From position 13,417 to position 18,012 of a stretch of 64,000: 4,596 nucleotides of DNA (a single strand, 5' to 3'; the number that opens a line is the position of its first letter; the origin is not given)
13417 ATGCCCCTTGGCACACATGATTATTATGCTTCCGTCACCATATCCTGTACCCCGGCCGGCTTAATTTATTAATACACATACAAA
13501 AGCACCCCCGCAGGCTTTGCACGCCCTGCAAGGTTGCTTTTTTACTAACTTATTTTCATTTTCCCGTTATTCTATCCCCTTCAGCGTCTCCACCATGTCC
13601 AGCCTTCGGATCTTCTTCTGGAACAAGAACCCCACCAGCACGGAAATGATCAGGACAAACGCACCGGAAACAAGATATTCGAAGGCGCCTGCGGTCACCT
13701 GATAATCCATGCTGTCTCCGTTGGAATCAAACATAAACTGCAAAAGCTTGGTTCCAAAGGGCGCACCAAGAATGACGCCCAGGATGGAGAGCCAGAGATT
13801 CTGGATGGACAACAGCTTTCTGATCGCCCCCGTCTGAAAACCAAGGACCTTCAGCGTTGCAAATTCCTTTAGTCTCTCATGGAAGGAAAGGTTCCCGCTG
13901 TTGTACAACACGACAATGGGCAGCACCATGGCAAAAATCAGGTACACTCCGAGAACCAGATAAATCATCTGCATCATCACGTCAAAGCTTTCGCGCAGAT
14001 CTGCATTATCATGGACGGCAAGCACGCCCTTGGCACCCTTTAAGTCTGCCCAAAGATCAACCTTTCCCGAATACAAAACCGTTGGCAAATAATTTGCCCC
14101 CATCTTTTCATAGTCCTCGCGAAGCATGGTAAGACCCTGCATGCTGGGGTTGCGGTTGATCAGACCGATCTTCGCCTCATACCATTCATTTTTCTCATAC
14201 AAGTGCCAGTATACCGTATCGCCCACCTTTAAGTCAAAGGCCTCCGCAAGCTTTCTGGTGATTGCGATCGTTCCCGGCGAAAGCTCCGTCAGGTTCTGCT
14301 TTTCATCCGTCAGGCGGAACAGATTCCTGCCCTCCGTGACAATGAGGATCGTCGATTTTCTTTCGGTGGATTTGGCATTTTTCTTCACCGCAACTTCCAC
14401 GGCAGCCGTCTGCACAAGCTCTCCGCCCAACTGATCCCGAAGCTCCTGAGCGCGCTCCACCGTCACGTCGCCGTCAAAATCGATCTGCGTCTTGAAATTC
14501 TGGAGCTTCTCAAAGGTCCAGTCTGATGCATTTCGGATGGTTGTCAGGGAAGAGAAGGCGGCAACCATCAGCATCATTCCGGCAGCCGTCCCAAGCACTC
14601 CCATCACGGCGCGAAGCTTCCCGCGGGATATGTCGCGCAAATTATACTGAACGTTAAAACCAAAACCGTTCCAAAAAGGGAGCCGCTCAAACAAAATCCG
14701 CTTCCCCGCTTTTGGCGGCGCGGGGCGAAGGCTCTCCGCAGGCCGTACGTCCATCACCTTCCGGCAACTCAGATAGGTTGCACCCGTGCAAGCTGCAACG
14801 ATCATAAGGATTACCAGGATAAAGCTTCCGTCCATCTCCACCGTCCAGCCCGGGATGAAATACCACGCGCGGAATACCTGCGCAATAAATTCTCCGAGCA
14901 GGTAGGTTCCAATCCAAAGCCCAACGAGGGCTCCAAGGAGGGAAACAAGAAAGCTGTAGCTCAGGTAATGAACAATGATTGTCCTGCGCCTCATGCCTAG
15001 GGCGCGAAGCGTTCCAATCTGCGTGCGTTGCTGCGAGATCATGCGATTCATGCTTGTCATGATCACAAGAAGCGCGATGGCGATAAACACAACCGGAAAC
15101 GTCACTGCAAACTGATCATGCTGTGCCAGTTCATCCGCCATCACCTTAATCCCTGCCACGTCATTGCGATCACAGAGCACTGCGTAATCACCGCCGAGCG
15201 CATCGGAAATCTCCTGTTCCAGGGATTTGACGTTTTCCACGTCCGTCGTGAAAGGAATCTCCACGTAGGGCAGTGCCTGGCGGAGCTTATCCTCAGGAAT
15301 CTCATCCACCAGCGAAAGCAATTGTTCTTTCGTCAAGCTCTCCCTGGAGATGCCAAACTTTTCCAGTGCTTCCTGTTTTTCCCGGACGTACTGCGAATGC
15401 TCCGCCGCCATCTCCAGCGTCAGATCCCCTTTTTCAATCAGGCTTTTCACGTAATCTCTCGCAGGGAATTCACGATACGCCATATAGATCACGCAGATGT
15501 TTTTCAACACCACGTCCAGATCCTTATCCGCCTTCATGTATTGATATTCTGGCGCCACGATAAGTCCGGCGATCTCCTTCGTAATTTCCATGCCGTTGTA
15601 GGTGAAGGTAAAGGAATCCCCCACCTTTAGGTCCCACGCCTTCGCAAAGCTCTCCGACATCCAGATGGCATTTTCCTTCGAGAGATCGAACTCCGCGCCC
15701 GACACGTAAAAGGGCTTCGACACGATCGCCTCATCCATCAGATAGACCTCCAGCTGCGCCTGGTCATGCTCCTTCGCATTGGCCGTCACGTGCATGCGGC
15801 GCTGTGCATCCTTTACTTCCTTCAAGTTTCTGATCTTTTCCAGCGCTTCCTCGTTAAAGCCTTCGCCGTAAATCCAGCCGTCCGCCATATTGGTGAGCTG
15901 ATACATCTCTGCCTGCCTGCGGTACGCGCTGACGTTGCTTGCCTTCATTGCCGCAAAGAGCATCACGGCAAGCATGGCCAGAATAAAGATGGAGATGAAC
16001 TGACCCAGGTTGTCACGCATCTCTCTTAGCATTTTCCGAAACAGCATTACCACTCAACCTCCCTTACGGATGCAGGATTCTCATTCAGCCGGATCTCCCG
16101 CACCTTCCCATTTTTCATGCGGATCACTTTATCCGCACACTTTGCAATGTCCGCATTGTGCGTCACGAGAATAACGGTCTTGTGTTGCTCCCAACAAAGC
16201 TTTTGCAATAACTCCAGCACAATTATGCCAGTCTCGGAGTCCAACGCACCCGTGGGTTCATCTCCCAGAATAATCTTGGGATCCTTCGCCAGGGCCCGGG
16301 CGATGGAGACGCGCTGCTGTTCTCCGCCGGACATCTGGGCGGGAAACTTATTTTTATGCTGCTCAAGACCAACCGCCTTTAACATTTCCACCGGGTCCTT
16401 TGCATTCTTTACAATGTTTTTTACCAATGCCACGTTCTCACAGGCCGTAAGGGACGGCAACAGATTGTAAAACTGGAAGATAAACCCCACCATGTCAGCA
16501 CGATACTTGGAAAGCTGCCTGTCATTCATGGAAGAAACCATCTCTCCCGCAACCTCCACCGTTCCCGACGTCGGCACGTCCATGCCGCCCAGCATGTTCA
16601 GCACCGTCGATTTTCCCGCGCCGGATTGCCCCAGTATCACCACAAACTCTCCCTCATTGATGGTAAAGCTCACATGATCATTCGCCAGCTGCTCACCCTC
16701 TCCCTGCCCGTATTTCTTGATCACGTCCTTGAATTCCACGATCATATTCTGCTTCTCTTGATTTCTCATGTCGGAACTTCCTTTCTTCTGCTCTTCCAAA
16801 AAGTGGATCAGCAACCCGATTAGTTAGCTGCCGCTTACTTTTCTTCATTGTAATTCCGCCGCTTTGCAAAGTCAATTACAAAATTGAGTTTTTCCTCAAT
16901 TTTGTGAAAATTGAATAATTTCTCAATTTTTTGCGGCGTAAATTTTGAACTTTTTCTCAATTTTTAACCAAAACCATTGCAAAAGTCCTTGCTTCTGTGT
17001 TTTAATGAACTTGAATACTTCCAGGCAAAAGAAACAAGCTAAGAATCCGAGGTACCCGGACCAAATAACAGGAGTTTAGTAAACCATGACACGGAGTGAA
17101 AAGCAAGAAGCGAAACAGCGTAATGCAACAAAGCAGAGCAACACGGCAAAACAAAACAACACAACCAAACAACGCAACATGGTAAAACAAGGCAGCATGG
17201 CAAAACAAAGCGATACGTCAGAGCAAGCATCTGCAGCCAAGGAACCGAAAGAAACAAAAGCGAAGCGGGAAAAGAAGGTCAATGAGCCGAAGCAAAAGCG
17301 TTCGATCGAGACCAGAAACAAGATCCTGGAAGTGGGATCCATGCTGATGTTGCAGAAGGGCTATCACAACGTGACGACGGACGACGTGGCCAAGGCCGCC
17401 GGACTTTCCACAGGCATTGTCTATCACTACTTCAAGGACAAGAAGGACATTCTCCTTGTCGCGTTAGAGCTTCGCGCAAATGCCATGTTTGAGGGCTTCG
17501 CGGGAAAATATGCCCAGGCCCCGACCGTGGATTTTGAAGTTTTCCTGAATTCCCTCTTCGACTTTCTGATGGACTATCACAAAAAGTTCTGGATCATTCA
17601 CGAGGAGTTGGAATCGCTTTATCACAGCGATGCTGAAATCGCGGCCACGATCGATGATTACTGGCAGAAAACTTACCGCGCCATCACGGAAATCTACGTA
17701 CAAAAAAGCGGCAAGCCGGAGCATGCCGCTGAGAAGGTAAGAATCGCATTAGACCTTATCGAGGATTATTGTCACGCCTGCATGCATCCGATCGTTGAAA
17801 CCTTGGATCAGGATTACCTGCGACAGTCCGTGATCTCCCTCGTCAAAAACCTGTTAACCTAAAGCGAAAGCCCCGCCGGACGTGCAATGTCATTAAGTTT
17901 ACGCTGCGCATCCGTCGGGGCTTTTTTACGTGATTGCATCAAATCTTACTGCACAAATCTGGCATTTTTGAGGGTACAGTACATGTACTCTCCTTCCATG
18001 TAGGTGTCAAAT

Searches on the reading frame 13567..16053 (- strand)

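Call 76: search_protein_families(library=pfam, max_evalue=1e-8, proteins=[window:13567-16053:-])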
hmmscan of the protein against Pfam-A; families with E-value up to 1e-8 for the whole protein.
window:13567-16053:- (828 aa): 1 family
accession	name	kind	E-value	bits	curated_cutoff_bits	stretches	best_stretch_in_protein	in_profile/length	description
PF02687.27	FtsX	-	2.4e-33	115.2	25.5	2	318-434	2-116/120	FtsX-like permease C-terminal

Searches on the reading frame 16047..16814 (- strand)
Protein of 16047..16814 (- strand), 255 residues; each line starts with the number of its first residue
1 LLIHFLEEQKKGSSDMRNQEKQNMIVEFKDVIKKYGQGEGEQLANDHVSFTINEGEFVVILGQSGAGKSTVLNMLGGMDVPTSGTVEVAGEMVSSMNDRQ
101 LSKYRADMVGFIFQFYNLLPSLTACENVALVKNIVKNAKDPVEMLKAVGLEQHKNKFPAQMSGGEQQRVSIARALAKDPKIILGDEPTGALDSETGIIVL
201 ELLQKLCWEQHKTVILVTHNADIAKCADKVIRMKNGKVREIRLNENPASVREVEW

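Call 76: search_protein_families(library=pfam, max_evalue=1e-8, proteins=[window:16047-16814:-])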
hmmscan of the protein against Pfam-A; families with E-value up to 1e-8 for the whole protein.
window:16047-16814:- (255 aa): 1 family
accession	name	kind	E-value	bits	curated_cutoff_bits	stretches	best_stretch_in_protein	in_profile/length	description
PF00005.33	ABC_tran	-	1.6e-33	116.6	25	1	46-188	2-136/137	ABC transporter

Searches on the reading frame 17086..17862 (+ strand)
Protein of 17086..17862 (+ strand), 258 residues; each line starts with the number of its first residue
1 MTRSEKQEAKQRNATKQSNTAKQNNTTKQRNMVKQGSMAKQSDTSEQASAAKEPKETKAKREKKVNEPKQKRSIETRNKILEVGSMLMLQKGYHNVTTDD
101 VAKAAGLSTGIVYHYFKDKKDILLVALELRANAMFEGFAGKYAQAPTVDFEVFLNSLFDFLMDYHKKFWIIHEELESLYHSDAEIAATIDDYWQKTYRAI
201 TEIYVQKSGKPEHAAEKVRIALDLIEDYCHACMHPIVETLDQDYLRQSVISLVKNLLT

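Call 76: search_protein_families(library=pfam, max_evalue=1e-8, proteins=[window:17086-17862:+])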
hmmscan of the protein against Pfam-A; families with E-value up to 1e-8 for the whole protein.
window:17086-17862:+ (258 aa): 1 family
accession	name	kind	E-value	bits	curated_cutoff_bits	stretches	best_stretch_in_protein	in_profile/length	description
PF00440.29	TetR_N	-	7.7e-15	54.9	24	1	80-124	1-45/47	Bacterial regulatory proteins, tetR family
